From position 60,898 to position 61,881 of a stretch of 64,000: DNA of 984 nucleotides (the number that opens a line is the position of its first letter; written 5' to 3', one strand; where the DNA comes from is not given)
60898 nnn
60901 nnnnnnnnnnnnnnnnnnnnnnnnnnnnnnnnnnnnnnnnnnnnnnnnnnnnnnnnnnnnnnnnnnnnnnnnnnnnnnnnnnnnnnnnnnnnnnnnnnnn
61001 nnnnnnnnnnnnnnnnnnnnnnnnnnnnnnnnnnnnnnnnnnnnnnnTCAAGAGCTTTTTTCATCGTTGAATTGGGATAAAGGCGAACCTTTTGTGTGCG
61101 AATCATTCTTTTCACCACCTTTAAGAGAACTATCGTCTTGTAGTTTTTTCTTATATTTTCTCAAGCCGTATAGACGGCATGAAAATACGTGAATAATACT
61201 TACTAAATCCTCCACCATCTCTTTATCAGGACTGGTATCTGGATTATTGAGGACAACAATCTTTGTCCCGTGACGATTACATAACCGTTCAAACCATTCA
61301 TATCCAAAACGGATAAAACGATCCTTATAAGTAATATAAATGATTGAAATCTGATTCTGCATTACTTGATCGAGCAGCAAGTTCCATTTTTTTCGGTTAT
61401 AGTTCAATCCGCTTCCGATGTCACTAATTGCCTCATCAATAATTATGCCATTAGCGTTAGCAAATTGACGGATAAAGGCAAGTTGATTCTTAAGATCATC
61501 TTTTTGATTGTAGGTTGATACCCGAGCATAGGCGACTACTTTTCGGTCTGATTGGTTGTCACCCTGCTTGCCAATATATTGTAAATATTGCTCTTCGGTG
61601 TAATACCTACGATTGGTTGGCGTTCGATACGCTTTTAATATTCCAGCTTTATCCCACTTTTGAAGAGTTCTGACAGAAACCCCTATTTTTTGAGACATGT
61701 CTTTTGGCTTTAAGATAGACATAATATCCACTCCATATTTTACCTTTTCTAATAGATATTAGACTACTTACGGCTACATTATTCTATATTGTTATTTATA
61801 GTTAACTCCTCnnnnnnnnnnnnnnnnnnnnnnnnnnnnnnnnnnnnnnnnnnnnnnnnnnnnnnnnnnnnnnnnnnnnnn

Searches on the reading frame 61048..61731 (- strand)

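Call 7: search_protein_families(library=phrogs, proteins=[window:61048-61731:-], max_evalue=0.00001)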
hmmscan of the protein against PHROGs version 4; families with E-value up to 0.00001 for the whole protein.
window:61048-61731:- (227 aa): 5 families
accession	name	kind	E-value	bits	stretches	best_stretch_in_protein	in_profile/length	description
phrog_6620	-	integration and excision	3e-73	246.7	1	7-197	2-190/201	transposase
phrog_95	-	integration and excision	1.3e-14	54.8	1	53-178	77-212/651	integrase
phrog_125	-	DNA, RNA and nucleotide metabolism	1.2e-10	42.3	1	55-171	12-122/254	DNA invertase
phrog_66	-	integration and excision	2.4e-07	31.7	1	4-90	91-179/412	excisionase and transcriptional regulator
phrog_20793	-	unknown function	4e-06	27.8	0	10-67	11-69/86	-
